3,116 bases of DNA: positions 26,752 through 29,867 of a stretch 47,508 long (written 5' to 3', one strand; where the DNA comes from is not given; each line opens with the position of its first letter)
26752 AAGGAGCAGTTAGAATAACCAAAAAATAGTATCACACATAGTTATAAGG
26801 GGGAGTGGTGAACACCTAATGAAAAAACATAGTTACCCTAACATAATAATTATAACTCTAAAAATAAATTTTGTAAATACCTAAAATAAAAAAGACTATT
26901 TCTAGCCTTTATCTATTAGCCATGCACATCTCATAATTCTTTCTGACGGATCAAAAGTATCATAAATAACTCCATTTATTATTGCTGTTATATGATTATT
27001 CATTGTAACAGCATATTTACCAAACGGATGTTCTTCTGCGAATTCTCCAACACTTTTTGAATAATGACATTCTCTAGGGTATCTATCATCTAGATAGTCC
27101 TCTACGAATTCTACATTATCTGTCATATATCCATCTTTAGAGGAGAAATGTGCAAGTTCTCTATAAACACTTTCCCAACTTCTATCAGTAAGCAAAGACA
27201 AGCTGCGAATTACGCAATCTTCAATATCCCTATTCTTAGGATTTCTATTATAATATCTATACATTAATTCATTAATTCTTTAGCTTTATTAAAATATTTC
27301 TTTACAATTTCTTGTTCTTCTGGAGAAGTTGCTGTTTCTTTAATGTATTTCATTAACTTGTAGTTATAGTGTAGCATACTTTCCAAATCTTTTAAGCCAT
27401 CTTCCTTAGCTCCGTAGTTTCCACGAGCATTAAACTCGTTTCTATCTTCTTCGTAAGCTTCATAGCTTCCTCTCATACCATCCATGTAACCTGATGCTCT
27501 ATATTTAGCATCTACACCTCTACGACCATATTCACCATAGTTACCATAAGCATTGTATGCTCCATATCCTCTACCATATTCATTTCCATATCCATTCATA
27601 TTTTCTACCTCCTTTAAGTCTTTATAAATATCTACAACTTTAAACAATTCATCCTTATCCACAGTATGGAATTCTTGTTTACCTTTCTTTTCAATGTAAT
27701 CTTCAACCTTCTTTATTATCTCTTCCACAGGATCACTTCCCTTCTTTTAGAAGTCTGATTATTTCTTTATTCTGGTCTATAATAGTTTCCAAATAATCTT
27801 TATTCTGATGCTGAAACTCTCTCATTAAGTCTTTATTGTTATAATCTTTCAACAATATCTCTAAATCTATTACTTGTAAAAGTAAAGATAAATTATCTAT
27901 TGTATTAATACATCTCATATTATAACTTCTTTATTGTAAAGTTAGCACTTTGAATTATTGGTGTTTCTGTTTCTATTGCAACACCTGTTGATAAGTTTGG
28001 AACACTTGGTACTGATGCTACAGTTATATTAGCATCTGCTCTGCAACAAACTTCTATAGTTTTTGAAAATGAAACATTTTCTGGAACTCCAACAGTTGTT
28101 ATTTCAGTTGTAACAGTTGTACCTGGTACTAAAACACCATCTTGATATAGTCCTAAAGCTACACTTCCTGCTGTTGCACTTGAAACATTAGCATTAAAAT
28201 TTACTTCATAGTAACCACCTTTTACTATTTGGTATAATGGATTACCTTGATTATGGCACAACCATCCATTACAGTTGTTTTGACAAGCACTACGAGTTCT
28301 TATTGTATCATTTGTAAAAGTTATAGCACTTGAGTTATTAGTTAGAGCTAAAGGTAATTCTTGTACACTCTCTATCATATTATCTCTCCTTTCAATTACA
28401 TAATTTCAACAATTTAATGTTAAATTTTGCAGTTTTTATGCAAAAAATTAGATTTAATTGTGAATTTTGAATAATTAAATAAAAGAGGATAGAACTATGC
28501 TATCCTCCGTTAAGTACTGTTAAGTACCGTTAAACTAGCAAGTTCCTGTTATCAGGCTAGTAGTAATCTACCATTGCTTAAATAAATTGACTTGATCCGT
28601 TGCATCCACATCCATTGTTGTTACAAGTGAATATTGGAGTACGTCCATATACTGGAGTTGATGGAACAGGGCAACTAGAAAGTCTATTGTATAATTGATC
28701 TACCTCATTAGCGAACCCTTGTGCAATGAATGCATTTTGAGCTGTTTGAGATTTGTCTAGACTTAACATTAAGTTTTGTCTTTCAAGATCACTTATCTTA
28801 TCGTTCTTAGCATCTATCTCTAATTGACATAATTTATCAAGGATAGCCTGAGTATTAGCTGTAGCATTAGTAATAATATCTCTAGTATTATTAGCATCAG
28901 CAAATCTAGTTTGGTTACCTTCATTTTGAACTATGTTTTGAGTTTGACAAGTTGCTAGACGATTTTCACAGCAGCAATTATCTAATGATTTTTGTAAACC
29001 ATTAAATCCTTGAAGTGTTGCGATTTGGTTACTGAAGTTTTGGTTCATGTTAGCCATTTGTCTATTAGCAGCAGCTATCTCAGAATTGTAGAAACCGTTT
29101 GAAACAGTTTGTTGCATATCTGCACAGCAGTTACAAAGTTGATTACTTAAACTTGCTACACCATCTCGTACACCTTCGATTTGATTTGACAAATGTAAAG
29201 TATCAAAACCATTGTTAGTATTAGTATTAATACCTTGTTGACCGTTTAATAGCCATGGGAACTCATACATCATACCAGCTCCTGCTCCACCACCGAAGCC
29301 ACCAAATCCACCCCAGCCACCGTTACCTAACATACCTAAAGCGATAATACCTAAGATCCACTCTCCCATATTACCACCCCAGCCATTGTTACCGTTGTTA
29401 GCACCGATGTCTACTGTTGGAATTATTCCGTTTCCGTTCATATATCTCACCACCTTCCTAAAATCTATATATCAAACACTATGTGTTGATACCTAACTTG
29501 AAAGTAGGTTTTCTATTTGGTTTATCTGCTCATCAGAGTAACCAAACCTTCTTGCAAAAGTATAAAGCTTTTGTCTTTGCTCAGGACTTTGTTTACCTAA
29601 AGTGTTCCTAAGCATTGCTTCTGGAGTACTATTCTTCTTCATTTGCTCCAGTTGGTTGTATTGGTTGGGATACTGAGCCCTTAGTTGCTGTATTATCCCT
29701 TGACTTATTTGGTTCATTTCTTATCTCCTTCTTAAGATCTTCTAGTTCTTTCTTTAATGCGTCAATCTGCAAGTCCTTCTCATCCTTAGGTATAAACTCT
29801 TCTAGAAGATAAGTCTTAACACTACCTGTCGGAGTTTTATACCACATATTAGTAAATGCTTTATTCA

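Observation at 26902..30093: Seven-gene cassette of unknown function upstream of terS, with its own terminators and spore-surface-like composition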

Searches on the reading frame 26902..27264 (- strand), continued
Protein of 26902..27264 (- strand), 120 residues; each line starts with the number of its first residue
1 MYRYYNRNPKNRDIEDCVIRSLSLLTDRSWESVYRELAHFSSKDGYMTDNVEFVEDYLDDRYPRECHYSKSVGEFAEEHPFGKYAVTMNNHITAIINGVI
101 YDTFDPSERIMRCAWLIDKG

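Call 91: get_annotated_region(hit=H44, flank=3000)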
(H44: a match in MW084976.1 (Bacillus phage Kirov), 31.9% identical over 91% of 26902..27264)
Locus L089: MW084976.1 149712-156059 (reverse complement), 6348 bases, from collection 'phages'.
description: Bacillus phage Kirov, complete genome.
organism: Bacillus phage Kirov (NCBI taxid 2783539)
taxonomy: Viruses; Duplodnaviria; Heunggongvirae; Uroviricota; Caudoviricetes; Andregratiavirinae; Kirovvirus; Kirovvirus kirov
host: Bacillus cereus; source: soil; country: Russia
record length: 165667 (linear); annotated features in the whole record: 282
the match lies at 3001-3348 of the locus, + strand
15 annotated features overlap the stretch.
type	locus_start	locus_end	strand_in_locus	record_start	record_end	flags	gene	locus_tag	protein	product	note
CDS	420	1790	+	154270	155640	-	-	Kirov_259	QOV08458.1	serine/threonine protein kinase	-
CDS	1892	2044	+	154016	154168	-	-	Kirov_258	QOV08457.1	hypothetical protein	-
CDS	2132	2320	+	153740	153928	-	-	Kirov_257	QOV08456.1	hypothetical protein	-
CDS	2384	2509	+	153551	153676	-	-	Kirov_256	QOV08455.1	hypothetical protein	-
CDS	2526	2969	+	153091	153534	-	-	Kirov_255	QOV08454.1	hypothetical protein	-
CDS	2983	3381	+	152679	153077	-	-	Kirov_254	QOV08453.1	putative peptidase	-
CDS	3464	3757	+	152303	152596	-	-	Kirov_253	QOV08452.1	hypothetical protein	-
CDS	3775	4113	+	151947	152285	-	-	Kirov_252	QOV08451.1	hypothetical protein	-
CDS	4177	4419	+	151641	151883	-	-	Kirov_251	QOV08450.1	hypothetical protein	-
CDS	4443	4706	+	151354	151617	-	-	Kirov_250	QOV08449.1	hypothetical protein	-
CDS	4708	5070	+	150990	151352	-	-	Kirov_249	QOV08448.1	hypothetical protein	-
CDS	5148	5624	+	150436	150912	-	-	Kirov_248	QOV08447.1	hypothetical protein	-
CDS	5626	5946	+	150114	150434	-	-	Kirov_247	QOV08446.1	signal peptide-containing lipoprotein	-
CDS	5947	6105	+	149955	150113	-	-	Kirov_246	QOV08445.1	hypothetical protein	-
CDS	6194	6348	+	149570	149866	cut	-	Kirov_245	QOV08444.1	hypothetical protein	-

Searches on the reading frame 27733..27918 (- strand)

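Call 5: search_protein_families(library=pfam, max_evalue=0.1, proteins=[window:27733-27918:-])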
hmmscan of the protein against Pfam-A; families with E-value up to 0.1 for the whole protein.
window:27733-27918:- (61 aa): 2 families
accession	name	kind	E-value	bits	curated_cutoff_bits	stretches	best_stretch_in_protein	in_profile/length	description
PF23195.1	UBQLN1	-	0.0065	16.6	27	1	16-59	5-47/70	Ubiquilin-1-like domain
PF03312.20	DUF272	-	0.022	15.5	25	1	9-53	52-96/124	Protein of unknown function (DUF272)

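Call 6: search_protein_families(library=phrogs, max_evalue=0.01, proteins=[window:27733-27918:-])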
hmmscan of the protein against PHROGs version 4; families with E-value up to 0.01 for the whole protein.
window:27733-27918:- (61 aa): 0 families

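Call 15: search_protein_families(library=ncbifam, max_evalue=0.1, proteins=[window:27733-27918:-])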
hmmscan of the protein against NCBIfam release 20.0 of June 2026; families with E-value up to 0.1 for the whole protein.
window:27733-27918:- (61 aa): 1 family
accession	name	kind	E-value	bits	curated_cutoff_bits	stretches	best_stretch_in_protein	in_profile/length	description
TIGR01765.1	tspaseT_teng_N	subfamily_domain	0.001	19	47.25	1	20-57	32-70/73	transposase, putative, N-terminal domain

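Call 49: search_protein_families(library=padloc, max_evalue=0.01, proteins=[window:27733-27918:-])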
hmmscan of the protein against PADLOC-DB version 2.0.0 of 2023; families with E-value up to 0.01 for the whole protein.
window:27733-27918:- (61 aa): 1 family
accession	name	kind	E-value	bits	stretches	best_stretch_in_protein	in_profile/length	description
PDLC04969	PDC-S26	-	0.0067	13.5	1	10-54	65-109/367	-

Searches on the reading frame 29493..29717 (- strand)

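Call 5: search_protein_families(library=pfam, max_evalue=0.1, proteins=[window:29493-29717:-])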
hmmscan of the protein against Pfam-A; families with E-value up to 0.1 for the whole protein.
window:29493-29717:- (74 aa): 5 families
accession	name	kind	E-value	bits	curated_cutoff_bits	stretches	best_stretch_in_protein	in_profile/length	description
PF18039.7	UBA_6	-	0.012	16.1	23.5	1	53-68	6-21/42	UBA-like domain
PF21981.2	RecX_HTH3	-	0.015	15.9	26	1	38-67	17-46/48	RecX, third three-helix domain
PF02787.25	CPSase_L_D3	-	0.063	13.7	26.6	0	39-68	50-79/80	Carbamoyl-phosphate synthetase large chain, oligomerisation domain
PF17085.10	UCMA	-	0.081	13.4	27.6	0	45-71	74-100/134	Unique cartilage matrix associated protein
PF07377.18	DUF1493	-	0.098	13.8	21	0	1-66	1-65/108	Protein of unknown function (DUF1493)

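Call 6: search_protein_families(library=phrogs, max_evalue=0.01, proteins=[window:29493-29717:-])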
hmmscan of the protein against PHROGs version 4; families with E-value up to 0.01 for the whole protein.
window:29493-29717:- (74 aa): 0 families

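Call 15: search_protein_families(library=ncbifam, max_evalue=0.1, proteins=[window:29493-29717:-])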
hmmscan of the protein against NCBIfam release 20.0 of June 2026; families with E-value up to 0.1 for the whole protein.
window:29493-29717:- (74 aa): 0 families

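Call 49: search_protein_families(library=padloc, max_evalue=0.01, proteins=[window:29493-29717:-])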
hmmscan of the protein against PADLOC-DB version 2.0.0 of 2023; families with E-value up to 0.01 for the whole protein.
window:29493-29717:- (74 aa): 0 families
